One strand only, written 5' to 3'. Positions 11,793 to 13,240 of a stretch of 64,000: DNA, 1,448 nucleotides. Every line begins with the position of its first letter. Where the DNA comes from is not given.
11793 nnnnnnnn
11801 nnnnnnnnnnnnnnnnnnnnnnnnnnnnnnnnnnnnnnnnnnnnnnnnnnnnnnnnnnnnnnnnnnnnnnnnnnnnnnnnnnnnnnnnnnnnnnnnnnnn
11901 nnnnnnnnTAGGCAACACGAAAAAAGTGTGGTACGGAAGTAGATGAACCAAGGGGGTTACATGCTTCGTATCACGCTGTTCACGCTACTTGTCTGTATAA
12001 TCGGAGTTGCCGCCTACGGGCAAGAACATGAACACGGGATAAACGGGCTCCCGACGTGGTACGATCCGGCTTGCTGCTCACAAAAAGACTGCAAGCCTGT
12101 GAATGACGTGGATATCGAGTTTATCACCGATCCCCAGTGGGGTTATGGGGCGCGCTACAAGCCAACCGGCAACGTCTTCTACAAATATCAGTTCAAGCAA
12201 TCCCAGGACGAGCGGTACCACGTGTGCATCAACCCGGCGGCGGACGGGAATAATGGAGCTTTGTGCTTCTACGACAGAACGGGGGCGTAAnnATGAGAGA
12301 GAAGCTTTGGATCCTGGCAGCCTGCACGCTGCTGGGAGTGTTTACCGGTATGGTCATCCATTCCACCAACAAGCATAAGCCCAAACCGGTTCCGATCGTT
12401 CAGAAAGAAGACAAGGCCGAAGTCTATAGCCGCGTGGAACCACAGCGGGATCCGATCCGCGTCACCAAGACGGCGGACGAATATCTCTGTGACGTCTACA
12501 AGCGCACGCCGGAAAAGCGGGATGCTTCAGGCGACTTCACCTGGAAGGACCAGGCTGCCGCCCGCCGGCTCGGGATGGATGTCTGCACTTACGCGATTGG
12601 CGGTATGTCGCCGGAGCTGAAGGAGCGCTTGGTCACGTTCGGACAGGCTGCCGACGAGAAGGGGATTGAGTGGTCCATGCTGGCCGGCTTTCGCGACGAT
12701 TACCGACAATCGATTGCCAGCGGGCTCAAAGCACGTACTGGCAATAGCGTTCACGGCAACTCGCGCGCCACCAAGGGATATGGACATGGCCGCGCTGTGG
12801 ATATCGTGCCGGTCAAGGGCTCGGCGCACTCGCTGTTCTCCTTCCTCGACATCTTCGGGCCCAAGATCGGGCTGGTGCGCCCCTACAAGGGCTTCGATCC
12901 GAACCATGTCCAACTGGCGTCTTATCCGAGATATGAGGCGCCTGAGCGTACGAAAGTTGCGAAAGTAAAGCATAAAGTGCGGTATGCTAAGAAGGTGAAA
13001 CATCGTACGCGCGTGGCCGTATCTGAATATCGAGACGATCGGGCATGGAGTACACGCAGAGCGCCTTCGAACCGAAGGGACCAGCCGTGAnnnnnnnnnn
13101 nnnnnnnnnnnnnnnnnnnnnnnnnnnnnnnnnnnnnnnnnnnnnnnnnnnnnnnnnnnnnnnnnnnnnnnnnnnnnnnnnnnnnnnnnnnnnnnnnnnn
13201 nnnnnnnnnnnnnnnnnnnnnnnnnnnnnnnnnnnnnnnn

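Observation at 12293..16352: Lysis cassette with two different peptidoglycan hydrolases and six small membrane proteins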

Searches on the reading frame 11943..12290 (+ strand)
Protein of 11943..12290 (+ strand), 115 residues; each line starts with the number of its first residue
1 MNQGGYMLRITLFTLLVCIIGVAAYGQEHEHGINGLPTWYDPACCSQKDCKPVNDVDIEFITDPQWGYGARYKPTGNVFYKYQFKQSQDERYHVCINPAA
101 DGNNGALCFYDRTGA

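Call 5: search_protein_families(library=pfam, proteins=[window:11943-12290:+], max_evalue=0.1)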
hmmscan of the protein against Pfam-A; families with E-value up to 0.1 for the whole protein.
window:11943-12290:+ (115 aa): 1 family
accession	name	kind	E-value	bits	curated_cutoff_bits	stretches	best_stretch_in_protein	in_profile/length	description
PF17281.7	DUF5346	-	0.04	14.5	27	1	37-82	26-72/102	Family of unknown function (DUF5346)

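Call 6: search_protein_families(library=phrogs, proteins=[window:11943-12290:+], max_evalue=0.1)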
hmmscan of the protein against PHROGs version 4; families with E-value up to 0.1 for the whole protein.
window:11943-12290:+ (115 aa): 0 families

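Call 23: search_protein_families(library=ncbifam, proteins=[window:11943-12290:+], max_evalue=0.1)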
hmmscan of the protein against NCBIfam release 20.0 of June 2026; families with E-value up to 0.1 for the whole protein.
window:11943-12290:+ (115 aa): 1 family
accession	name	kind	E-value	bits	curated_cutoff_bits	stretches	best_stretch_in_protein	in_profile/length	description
NF007918.0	PRK10633.1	equivalog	0.00016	21.8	107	1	6-45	14-51/80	hypothetical protein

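Call 85: search_dna_similar(query=window:11943-12290:+, collection=phages, mode=protein, max_evalue=0.001, max_rows=25)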
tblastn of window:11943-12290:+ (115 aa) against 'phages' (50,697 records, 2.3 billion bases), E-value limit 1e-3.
No match.
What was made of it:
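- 11943..12290 (+): A: a small secreted protein of 115 aa with six cysteines and an N-terminal signal peptide. It lies just outside the finding but in the same operon, 2 nt upstream of B. No Pfam, PHROG or GenBank-phage match (calls 5, 6, 85).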

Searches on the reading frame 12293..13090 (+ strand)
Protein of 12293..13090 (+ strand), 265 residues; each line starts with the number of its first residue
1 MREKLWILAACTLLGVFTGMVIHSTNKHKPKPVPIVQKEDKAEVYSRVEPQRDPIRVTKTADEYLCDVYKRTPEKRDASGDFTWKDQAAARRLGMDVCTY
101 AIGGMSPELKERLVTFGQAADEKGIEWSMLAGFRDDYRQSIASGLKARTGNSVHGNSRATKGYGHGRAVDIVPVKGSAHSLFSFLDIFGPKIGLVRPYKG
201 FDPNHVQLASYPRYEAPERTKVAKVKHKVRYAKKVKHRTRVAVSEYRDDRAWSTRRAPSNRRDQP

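Call 5: search_protein_families(library=pfam, proteins=[window:12293-13090:+], max_evalue=0.1)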
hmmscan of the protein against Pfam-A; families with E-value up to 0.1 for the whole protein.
window:12293-13090:+ (265 aa): 2 families
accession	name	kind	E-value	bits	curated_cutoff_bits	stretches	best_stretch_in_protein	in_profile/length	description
PF02557.22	VanY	-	0.014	15.7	25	1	105-173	4-76/132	D-alanyl-D-alanine carboxypeptidase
PF20117.4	DUF6507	-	0.051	14.6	25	1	124-166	53-94/120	Family of unknown function (DUF6507)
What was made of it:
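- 12293..13090 (+): B: an exported, membrane-anchored putative zinc peptidoglycan peptidase. It has the LAS/M15 fold, belongs to an unannotated family, and carries a strongly cationic C-terminal tail. VanY hit at E 0.014, below cut-off (call 5).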

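Call 6: search_protein_families(library=phrogs, proteins=[window:12293-13090:+], max_evalue=0.1)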
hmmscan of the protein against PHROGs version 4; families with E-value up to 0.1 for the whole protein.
window:12293-13090:+ (265 aa): 1 family
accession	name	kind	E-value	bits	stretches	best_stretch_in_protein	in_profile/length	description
phrog_465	-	lysis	0.092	13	0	118-178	66-120/292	endolysin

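Call 12: find_related_loci(query=window:12293-13090:+, collection=viral_contigs, flank=6000)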
Query window:12293-13090:+ (265 aa) in viral_contigs; peptide patterns used: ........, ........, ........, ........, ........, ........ (x = any residue, [..] = any of these).
10 stretches matched a pattern; 4 encode a relative of the query (tblastn E <= 1e-3); 4 distinct loci.
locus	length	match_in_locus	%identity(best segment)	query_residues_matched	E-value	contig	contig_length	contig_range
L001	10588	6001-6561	42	31-221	4e-41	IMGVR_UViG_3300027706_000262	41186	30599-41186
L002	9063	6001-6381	40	61-171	6e-21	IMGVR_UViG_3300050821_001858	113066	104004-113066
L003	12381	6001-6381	40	61-171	6e-21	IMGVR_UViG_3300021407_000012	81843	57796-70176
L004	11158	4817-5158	35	76-173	2e-14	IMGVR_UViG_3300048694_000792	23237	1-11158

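Call 23: search_protein_families(library=ncbifam, proteins=[window:12293-13090:+], max_evalue=0.1)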
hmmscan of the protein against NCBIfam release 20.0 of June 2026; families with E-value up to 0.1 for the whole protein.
window:12293-13090:+ (265 aa): 0 families

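Call 24: search_solved_structures(query=window:12293-13090:+, max_evalue=10, show_alignments=2)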
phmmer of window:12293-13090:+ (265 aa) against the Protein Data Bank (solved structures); distinct sequences matched with E-value up to 10: 3.
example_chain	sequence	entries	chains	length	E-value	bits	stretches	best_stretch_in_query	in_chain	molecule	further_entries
4y05_A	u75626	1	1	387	1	12.2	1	82-193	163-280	Kinesin-like protein KIF2C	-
2heh_A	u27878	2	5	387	1.3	11.8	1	82-193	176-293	KIF2C protein | Kinesin-like protein KIF2C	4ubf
3gg6_A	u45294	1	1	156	1.5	11.6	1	172-240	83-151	Nucleoside diphosphate-linked moiety X motif 18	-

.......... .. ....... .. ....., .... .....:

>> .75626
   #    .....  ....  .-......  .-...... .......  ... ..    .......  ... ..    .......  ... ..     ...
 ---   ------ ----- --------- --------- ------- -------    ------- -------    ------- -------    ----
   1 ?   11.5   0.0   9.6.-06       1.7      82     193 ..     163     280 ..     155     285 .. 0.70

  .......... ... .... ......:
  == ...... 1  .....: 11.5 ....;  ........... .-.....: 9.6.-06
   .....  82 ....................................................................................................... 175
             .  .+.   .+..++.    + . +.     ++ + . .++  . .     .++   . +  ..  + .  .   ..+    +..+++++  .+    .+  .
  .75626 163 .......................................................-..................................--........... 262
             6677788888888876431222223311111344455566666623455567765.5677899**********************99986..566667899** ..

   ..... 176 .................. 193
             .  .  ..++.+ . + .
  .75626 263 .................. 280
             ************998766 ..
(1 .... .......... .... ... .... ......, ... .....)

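Call 46: find_homologous_proteins(query=window:12293-13090:+, max_evalue=0.001)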
Query window:12293-13090:+ (265 aa): 1718 proteins with E <= 0.001 among 2127 candidates; the best 120 are listed.
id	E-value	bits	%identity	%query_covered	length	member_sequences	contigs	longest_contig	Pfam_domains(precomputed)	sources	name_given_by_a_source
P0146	1.4e-177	607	100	100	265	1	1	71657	-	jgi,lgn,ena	-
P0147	3.8e-120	418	78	94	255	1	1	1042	-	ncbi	-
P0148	2.7e-93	330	61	95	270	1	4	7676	-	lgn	-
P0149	3.2e-87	311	60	91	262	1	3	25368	-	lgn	-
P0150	3.9e-82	294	55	96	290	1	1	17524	-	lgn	-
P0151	1.1e-75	273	55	95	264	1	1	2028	-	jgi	jgi:hypothetical protein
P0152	1.8e-75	272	53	95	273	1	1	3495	-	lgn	-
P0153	3.8e-73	264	65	71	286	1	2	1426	-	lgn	-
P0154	3.4e-72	261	58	82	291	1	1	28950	-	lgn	-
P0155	1.3e-68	250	51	88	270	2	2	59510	-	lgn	-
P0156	1.8e-67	246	58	74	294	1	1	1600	-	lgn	-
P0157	2.3e-66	242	54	77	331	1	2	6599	-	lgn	-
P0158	1.3e-65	240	56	73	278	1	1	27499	-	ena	-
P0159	1.9e-64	236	64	68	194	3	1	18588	-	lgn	-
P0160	5.5e-64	234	50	90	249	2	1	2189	-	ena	-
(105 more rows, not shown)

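Call 57: predict_structure(alignment_id=A3)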
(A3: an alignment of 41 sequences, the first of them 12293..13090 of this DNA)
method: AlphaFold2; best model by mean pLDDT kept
length: 265 residues; sequences in the alignment: 41
mean_pLDDT: 71.7   pTM: 0.57
mean pLDDT of the five models: 71.7, 71.4, 70.6, 70.2, 69.7
residues with pLDDT >= 90: 76; 70-90: 60; 50-70: 76; < 50: 53
segments of 3 or more residues with pLDDT < 50: 75-80, 145-155, 212-237
pLDDT, mean of each block of 10 residues (from residue 1): 88 84 69 65 54 64 94 57 73 89 90 97 94 67 50 49 76 92 97 92 88 44 45 48 53 54 55
secondary structure, 60 per line:
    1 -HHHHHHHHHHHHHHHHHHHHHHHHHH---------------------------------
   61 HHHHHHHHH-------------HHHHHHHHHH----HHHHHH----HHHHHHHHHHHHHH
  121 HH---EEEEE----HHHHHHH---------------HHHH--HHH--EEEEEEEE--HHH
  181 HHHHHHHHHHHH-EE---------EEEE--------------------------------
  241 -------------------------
elements in order: H2-27 H61-69 H83-92 H97-102 H107-122 E126-130 H135-141 H157-160 E168-175 H178-192 E205-208

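Call 61: fold_search(model_id=the predicted structure, library=pdb)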
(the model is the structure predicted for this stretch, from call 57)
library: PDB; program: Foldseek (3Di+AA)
matches with E <= 10: 72; with E <= 0.001: 3
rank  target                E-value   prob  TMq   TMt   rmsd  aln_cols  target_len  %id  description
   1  2vo9_A                2.7e-04  1.00  0.27  0.46   9.8       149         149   16  CRYSTAL STRUCTURE OF THE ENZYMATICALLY ACTIVE DOMAIN OF THE LISTERIA MONOCYTOGENES BACTERIOPHAGE 500 ENDOLYSIN PLY500 (released 2008-02-19)
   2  4mph_A                7.0e-04  1.00  0.25  0.36   6.4       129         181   17  Crystal structure of BaLdcB / VanY-like L,D-carboxypeptidase Zinc(II)-bound (released 2013-09-25)
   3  4jid_B                8.9e-04  1.00  0.27  0.39   5.5       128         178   16  Crystal structure of BaLdcB / VanY-like L,D-carboxypeptidase Zinc(II)-free (released 2013-04-03)
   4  4ox3                  1.5e-03  1.00  0.27  0.33   6.4       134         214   18  Structure of the LdcB LD-carboxypeptidase reveals the molecular basis of peptidoglycan recognition (released 2014-06-11)
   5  4oak_A                1.6e-03  1.00  0.25  0.34   7.5       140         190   10  Crystal structure of vancomycin resistance D,D-dipeptidase/D,D-pentapeptidase VanXYc D59S mutant in complex with D-Ala (released 2014-01-15)
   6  4mph_B                1.7e-03  1.00  0.26  0.36   5.7       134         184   16  Crystal structure of BaLdcB / VanY-like L,D-carboxypeptidase Zinc(II)-bound (released 2013-09-25)
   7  4jid_A                2.4e-03  1.00  0.27  0.37   6.9       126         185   15  Crystal structure of BaLdcB / VanY-like L,D-carboxypeptidase Zinc(II)-free (released 2013-04-03)
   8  5hnm_E                4.7e-03  1.00  0.28  0.41   7.1       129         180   19  Crystal structure of vancomycin resistance D,D-pentapeptidase VanY E175A mutant from VanB-type resistance cassette in  (released 2016-02-10)
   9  4oxd_D                5.6e-03  1.00  0.27  0.40   6.0       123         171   24  Structure of the LdcB LD-carboxypeptidase reveals the molecular basis of peptidoglycan recognition (released 2014-05-21)
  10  4mus_A                6.0e-03  1.00  0.26  0.35   6.8       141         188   16  Crystal structure of vancomycin resistance D,D-dipeptidase/D,D-pentapeptidase VanXYc D59S mutant in complex with D-Ala (released 2013-10-09)
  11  5hnm_C                7.6e-03  1.00  0.28  0.41   7.1       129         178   18  Crystal structure of vancomycin resistance D,D-pentapeptidase VanY E175A mutant from VanB-type resistance cassette in  (released 2016-02-10)
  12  4oxd_A                7.6e-03  1.00  0.29  0.40   6.2       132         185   18  Structure of the LdcB LD-carboxypeptidase reveals the molecular basis of peptidoglycan recognition (released 2014-05-21)
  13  6akv                  7.6e-03  0.99  0.27  0.43   8.4       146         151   18  Crystal structure of LysB4, the endolysin from Bacillus cereus-targeting bacteriophage B4 (released 2019-02-13)
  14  6a6a_A                8.0e-03  1.00  0.28  0.40   7.1       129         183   19  VanYB in complex with D-Alanine (released 2018-09-05)
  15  8q2g                  8.5e-03  0.99  0.27  0.51   5.8       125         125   18  X-ray structure of LysECD7 endolysin against Gram-negative bacteria (released 2024-07-31)
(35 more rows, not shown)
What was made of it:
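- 12293..13090 (+): The AF2 core is confident, and the top 32 Foldseek PDB hits are all LAS/M15 (Ply500, LdcB, VanY, VanXYc, LysB4, VanX, Shh-N; calls 57, 61).
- On Peptidase M15 / LAS zinc peptidases (B): TM-scores are low (0.27/0.46) because of disordered termini and loops (calls 57, 61).
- Closest known: LAS / MEROPS M15 peptidoglycan peptidases. Same: Same fold by Foldseek (call 61).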

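Call 74: search_dna_similar(query=window:12293-13090:+, collection=phages, mode=protein, max_evalue=0.001, max_rows=25)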
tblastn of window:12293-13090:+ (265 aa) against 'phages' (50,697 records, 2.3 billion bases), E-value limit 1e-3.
No match.
